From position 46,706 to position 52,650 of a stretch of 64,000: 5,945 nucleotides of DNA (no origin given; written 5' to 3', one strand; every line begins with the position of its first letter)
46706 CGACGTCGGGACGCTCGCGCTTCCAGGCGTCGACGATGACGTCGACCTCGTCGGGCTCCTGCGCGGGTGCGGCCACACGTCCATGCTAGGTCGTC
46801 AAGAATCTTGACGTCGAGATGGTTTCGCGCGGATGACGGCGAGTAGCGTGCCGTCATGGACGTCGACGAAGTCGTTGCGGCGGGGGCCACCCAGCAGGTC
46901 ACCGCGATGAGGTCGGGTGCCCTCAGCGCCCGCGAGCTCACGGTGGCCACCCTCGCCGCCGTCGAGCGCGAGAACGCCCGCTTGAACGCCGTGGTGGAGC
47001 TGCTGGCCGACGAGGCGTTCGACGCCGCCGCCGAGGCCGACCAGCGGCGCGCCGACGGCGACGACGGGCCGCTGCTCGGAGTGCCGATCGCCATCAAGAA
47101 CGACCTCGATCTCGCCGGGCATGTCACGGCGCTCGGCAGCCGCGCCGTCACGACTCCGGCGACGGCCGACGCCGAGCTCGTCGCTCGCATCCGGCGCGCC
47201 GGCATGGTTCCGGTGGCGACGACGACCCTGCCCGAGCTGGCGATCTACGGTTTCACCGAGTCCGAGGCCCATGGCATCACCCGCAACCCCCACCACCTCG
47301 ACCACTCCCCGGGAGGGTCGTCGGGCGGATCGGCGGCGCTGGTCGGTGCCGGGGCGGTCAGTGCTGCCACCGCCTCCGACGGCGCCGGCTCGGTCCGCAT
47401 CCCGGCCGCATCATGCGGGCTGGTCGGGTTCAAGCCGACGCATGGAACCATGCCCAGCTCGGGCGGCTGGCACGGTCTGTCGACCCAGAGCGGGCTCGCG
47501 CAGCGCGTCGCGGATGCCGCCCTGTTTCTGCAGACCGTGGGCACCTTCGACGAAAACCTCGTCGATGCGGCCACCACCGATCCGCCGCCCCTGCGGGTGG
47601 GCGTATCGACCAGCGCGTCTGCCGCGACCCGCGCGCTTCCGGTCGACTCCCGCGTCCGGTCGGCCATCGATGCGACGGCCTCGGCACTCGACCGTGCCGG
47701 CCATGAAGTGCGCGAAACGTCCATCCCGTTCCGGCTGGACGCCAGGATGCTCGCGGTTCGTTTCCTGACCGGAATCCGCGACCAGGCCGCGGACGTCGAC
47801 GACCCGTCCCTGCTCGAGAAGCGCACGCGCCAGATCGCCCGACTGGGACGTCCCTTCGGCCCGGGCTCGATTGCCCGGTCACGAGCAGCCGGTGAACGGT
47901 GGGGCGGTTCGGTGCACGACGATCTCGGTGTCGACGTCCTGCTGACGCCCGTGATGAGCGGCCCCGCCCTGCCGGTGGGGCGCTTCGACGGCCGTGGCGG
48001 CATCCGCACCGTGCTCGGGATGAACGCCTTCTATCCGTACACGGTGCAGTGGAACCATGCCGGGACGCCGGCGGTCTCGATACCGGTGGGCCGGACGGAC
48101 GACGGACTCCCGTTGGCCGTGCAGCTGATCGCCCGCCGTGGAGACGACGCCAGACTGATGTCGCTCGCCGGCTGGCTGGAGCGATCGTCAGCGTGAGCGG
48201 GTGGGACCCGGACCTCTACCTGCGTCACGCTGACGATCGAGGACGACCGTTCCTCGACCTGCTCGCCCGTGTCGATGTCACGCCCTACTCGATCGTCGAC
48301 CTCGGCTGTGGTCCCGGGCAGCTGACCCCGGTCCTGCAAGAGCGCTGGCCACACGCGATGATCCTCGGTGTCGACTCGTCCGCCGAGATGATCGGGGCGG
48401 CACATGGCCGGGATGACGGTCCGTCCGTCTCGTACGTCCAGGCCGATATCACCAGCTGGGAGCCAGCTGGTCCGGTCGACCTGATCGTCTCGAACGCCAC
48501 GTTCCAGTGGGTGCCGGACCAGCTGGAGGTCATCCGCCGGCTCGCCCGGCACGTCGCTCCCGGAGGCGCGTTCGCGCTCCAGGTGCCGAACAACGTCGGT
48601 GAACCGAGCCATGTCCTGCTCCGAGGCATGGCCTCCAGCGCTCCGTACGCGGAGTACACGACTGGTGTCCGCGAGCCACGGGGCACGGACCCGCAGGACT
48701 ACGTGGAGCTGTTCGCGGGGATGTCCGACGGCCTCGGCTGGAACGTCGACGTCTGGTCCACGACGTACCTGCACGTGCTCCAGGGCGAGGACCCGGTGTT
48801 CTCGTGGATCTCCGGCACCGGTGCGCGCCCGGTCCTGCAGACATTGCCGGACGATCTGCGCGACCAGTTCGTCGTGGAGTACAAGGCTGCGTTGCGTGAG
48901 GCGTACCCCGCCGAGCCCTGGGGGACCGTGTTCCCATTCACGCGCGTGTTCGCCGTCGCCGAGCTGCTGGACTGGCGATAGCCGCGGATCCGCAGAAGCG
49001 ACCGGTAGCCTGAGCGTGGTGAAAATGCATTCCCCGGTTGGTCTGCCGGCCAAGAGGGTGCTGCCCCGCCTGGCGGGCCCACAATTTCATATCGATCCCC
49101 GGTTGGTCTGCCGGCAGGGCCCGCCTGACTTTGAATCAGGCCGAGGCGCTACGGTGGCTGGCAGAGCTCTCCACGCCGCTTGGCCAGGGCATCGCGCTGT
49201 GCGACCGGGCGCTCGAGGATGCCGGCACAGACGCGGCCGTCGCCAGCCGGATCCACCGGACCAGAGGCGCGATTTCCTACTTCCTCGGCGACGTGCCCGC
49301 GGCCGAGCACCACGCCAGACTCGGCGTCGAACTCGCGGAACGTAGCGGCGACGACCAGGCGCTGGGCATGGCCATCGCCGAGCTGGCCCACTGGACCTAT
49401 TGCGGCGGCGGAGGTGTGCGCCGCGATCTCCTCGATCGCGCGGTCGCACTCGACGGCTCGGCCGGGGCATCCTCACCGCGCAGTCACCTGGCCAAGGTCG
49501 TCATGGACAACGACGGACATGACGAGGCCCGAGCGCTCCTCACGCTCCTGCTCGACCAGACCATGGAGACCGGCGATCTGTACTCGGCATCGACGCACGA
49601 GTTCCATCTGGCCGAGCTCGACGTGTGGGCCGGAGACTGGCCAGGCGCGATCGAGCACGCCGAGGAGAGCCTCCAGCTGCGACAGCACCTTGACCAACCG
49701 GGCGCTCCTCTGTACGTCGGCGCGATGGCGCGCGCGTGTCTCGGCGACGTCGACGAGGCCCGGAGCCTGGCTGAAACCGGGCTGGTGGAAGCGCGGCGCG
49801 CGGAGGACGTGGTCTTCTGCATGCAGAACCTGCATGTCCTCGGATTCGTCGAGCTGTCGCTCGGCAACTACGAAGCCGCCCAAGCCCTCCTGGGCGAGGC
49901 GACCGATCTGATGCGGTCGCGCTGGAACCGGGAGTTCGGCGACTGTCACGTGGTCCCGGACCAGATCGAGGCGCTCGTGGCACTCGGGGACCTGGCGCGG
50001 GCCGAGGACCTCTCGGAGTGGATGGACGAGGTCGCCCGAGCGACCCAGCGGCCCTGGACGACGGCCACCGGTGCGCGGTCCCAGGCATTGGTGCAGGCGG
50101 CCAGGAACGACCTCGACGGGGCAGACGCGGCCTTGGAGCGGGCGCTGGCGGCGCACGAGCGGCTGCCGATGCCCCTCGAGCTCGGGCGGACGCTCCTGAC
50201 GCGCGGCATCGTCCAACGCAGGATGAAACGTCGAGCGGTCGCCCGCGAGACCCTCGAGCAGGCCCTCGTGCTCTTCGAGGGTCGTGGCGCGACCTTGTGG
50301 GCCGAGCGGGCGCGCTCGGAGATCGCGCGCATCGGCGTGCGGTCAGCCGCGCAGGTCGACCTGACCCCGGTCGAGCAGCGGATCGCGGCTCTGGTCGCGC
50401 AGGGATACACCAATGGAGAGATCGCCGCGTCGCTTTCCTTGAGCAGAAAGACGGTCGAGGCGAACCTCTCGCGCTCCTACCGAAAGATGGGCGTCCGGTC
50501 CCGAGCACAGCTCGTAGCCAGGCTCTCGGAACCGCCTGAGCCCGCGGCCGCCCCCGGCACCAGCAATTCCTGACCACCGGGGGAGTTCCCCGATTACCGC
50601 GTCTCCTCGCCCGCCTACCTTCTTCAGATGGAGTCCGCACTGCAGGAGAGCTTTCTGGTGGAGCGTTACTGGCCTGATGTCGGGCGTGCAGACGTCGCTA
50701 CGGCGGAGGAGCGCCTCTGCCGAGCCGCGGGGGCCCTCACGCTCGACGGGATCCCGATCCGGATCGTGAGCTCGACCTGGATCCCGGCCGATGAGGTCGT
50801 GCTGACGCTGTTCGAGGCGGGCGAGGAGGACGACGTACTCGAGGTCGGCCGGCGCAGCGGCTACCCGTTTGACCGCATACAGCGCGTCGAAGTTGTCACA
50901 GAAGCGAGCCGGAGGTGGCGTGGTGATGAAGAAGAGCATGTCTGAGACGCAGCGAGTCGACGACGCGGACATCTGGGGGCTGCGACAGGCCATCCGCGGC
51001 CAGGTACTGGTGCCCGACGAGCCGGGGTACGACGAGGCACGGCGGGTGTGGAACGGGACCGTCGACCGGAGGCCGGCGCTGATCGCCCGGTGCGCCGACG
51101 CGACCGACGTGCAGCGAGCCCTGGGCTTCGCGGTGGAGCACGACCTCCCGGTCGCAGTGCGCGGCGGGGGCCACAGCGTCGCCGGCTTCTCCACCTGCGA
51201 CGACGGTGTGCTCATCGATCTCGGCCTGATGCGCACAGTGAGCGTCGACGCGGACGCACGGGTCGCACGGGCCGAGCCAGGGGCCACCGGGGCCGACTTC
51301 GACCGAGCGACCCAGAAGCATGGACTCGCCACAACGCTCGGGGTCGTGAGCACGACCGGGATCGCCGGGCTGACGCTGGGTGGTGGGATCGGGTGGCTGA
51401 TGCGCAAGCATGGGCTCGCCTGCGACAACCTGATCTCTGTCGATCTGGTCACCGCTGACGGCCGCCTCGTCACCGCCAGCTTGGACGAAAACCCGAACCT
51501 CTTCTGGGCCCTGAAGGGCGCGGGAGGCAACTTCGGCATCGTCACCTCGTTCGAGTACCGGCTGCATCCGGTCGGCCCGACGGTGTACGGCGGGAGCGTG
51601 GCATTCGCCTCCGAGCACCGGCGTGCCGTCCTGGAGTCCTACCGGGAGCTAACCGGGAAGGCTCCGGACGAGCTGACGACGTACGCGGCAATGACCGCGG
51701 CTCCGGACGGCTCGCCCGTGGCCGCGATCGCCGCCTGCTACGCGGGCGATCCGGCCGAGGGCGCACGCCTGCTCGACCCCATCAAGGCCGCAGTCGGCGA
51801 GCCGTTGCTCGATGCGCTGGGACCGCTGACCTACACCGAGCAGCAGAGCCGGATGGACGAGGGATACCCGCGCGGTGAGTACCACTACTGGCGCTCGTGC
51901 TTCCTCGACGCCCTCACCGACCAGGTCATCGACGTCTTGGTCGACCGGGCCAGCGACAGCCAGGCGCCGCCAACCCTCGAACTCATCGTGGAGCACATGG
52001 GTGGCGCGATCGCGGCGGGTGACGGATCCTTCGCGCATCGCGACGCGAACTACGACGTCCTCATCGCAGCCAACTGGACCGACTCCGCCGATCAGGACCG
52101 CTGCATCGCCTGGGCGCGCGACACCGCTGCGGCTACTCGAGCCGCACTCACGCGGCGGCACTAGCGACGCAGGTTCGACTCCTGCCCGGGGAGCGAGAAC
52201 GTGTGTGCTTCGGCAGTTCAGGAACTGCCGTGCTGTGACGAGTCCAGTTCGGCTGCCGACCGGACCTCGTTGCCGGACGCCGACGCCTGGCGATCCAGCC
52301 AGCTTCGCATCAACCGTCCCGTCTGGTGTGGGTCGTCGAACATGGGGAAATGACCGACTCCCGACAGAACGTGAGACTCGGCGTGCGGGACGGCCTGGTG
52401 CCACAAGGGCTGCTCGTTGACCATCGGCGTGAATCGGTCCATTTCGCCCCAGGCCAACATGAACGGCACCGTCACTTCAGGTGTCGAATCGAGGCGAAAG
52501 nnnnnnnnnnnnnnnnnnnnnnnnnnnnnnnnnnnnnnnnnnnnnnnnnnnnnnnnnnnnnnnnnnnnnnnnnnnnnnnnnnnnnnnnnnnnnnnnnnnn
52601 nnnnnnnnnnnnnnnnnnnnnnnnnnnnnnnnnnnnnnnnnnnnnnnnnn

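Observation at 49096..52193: tRNA-Gln(TTG) gene split into two complementary halves by a 3-kb insert with no integrase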

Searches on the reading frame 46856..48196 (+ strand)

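Call 7: search_protein_families(library=pfam, proteins=[window:46856-48196:+], max_evalue=0.01)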
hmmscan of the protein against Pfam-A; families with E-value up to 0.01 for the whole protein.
window:46856-48196:+ (446 aa): 1 family
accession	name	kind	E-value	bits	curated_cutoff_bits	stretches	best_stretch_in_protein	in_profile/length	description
PF01425.27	Amidase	-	3.3e-83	280.6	27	1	27-434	1-444/445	Amidase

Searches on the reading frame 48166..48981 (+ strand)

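Call 7: search_protein_families(library=pfam, proteins=[window:48166-48981:+], max_evalue=0.01)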
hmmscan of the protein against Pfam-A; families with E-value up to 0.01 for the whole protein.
window:48166-48981:+ (271 aa): 8 families
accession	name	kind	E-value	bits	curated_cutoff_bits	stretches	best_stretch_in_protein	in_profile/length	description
PF13489.12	Methyltransf_23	-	1.5e-18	67.5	27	1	20-144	3-122/164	Methyltransferase domain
PF13649.12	Methyltransf_25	-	1.9e-18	67.3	27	1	43-134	1-97/97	Methyltransferase domain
PF08241.18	Methyltransf_11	-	1.4e-16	61.3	21.2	1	44-137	1-94/95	Methyltransferase domain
PF08242.18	Methyltransf_12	-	1.6e-13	51.6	30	1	44-135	1-97/98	Methyltransferase domain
PF13847.12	Methyltransf_31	-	3.4e-13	50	27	1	42-143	6-114/145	Methyltransferase domain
PF05175.20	MTS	-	9.7e-07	29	23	1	38-122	29-118/170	Methyltransferase small domain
PF01728.25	FtsJ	-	4.5e-05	23.9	24.1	1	38-111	24-99/181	FtsJ-like methyltransferase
PF01209.24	Ubie_methyltran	-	0.0035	17.2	20.1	1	38-137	46-150/233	ubiE/COQ5 methyltransferase family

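Call 8: search_protein_families(library=ncbifam, proteins=[window:48166-48981:+], max_evalue=0.01)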
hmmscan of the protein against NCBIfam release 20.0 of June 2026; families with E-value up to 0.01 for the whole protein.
window:48166-48981:+ (271 aa): 22 families
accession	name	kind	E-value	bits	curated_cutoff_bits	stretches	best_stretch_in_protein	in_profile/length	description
NF010703.0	PRK14103.1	equivalog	1.1e-84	283.9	320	1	13-267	2-253/256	trans-aconitate 2-methyltransferase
NF002463.0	PRK01683.1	equivalog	8e-69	232.1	297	1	11-266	2-255/258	trans-aconitate 2-methyltransferase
TIGR02072.1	BioC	equivalog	4.9e-21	75.6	184.95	1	35-138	29-132/244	malonyl-ACP O-methyltransferase BioC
NF007610.0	PRK10258.1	equivalog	1.8e-11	43.9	342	1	30-138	32-138/251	malonyl-ACP O-methyltransferase BioC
NF045667.1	MTase_DVU1556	equivalog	3.6e-09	36.4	155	1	42-138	25-119/213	DVU_1556 family methyltransferase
NF008264.0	PRK11036.1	equivalog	1.8e-08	34.2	366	1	31-145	36-154/261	tRNA uridine 5-oxyacetic acid(34) methyltransferase CmoM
TIGR01983.1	UbiG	equivalog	5.8e-07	29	102.95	1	39-138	49-151/228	bifunctional 2-polyprenyl-6-hydroxyphenol methylase/3-demethylubiquinol 3-O-methyltransferase UbiG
TIGR03534.1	RF_mod_PrmC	equivalog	1.4e-06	28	199.1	1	40-110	89-163/253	peptide chain release factor N(5)-glutamine methyltransferase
NF041537.1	ArsM_AhpD_UU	exception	2.8e-06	26.4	510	1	42-137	79-179/345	arsenite methyltransferase/AhpD domain selenoprotein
NF041820.1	daptide_MTase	equivalog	4.3e-06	26.4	175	1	31-144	28-148/243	daptide-type RiPP biosynthesis methyltransferase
NF043040.1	corrin_prot_MT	hypoth_equivalog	2.2e-05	24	180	1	41-137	43-146/216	corrinoid protein-associated methyltransferase CpaM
NF041536.1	ArsM_DUF2284_UU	exception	3.5e-05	22.3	575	1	42-138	79-180/459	arsenite methyltransferase/DUF2284 domain selenoprotein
NF008823.0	PRK11873.1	subfamily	4.1e-05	23.2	263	1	43-138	81-181/272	arsenite methyltransferase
NF001244.0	PRK00216.1-5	equivalog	8.8e-05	21.9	216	1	41-98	50-112/236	bifunctional demethylmenaquinone methyltransferase/2-methoxy-6-polyprenyl-1,4-benzoquinol methylase UbiE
TIGR01934.1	MenG_MenH_UbiE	subfamily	0.00027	20.3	158.35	1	40-99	40-101/223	ubiquinone/menaquinone biosynthesis methyltransferase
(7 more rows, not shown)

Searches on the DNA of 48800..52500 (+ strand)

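Call 4: search_rna_families(source=window, start=48800, end=52500, threshold=evalue, max_evalue=10, show_alignments=5)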
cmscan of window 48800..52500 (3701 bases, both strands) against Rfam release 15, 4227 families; matches with E-value up to 10: 1.
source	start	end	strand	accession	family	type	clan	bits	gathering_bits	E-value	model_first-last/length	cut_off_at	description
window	52143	52249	+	RF02553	YrlA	Gene; sRNA;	-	22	69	0.22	1-114/114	no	Y RNA-like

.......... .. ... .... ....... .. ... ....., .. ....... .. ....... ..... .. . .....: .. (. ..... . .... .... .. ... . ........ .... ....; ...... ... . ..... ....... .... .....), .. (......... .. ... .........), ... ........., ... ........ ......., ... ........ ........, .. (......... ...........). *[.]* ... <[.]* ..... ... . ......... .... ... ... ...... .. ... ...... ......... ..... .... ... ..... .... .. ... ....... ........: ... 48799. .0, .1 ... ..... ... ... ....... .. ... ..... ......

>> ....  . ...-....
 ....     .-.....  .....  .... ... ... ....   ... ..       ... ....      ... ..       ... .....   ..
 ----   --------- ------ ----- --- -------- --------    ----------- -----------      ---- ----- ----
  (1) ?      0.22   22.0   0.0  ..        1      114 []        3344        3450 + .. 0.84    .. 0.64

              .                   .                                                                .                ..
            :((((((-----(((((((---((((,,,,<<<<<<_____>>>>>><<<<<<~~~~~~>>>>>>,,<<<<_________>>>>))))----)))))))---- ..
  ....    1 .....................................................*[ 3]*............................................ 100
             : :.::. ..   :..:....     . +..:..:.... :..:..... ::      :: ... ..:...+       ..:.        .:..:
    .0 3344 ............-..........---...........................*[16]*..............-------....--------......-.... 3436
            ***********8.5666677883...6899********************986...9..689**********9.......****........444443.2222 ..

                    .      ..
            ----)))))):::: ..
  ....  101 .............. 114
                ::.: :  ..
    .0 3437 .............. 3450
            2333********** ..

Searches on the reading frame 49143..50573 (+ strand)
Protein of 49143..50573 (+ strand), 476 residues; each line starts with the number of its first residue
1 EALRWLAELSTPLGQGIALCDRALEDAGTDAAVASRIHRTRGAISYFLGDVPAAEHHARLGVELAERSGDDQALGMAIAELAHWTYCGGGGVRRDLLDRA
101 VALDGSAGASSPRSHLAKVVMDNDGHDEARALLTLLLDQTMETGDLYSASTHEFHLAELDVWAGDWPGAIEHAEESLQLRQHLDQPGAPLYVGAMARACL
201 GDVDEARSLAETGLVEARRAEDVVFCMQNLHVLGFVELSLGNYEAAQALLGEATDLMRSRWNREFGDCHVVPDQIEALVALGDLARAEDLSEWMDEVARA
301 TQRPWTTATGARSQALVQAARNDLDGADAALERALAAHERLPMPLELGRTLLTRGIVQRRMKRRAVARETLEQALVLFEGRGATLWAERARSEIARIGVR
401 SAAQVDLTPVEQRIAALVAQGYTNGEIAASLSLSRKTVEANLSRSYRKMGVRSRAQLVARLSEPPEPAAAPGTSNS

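Call 7: search_protein_families(library=pfam, proteins=[window:49143-50573:+], max_evalue=0.01)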
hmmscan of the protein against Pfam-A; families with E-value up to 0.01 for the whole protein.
window:49143-50573:+ (476 aa): 7 families
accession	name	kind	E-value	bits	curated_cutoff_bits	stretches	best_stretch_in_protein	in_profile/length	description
PF13424.12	TPR_12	-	1.4e-15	57.7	30.1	2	194-258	10-76/77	Tetratricopeptide repeat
PF00196.25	GerE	-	1.3e-13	50.8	23.5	1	407-458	3-54/57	Bacterial regulatory proteins, luxR family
PF17874.7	TPR_MalT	-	1.3e-12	48.1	45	1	152-382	82-314/336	MalT-like TPR region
PF07719.23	TPR_2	-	1.7e-10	40.6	27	0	230-256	4-30/34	Tetratricopeptide repeat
PF08281.18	Sigma70_r4_2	-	5.5e-05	23.2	25.7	1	418-449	23-54/54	Sigma-70, region 4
PF13384.12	HTH_23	-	0.0032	17.7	24.6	0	413-446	9-41/50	Homeodomain-like domain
PF16847.10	AvrPtoB_bdg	-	0.0071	17.3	27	0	311-356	19-61/91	Avirulence AvrPtoB, BAK1-binding domain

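Call 8: search_protein_families(library=ncbifam, proteins=[window:49143-50573:+], max_evalue=0.01)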
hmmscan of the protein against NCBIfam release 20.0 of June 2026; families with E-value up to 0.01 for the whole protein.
window:49143-50573:+ (476 aa): 20 families
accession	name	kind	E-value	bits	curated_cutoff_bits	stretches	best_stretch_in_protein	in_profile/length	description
NF040749.1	tetrathio_RR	equivalog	5.6e-09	36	290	1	404-462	131-189/191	tetrathionate respiration response regulator TtrR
NF003420.0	PRK04841.1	equivalog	8.2e-08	30.7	537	1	406-458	838-890/903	HTH-type transcriptional regulator MalT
NF041830.1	RR_TF_ErdR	exception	9.8e-08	32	390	1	382-457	123-201/213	response regulator transcription factor ErdR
TIGR03020.2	EpsA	equivalog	1.3e-07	31.6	170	1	404-461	188-245/247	XrtB/PEP-CTERM-associated transcriptional regulator EpsA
NF052445.1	RespRegMctR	equivalog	4.9e-07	29.4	300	1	402-458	140-196/205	two-component system response regulator MctR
NF052366.1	photon_PedR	equivalog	1.9e-06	28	120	1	410-458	6-54/74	photosynthetic electron transport-dependent transcriptional regulator PedR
NF011896.0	PRK15369.1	equivalog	3e-06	27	242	1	400-458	143-201/211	two component system response regulator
NF007935.0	PRK10651.1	equivalog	8.2e-06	25.1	250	1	403-456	152-205/216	two-component system response regulator NarL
NF007505.1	PRK10100.1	equivalog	9e-06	25.5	250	1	400-458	138-196/204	biofilm master transcriptional regulator CsgD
TIGR03541.1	reg_near_HchA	equivalog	1.6e-05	24.6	215.6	1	405-460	170-225/232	PA1136 family autoinducer-binding transcriptional regulator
NF047785.1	respo_reg_MadR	equivalog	2.1e-05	24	300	1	395-459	137-201/209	MadR family response regulator transcription factor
NF047608.1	LIC13292_fam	subfamily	6.8e-05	23.1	200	1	404-459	100-155/166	LIC13292 family transcriptional regulator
NF041232.1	BagY_FevT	exception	0.00016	20.6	700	1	405-463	295-354/367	LuxR family transcriptional regulator BagY/FevT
NF007685.0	PRK10360.1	equivalog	0.00025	20.9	258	1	399-461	130-192/196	response regulator transcription factor UhpA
TIGR02937.1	sigma70-ECF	superfamily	0.00034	20.3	42.9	1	388-449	100-161/165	sigma-70 family RNA polymerase sigma factor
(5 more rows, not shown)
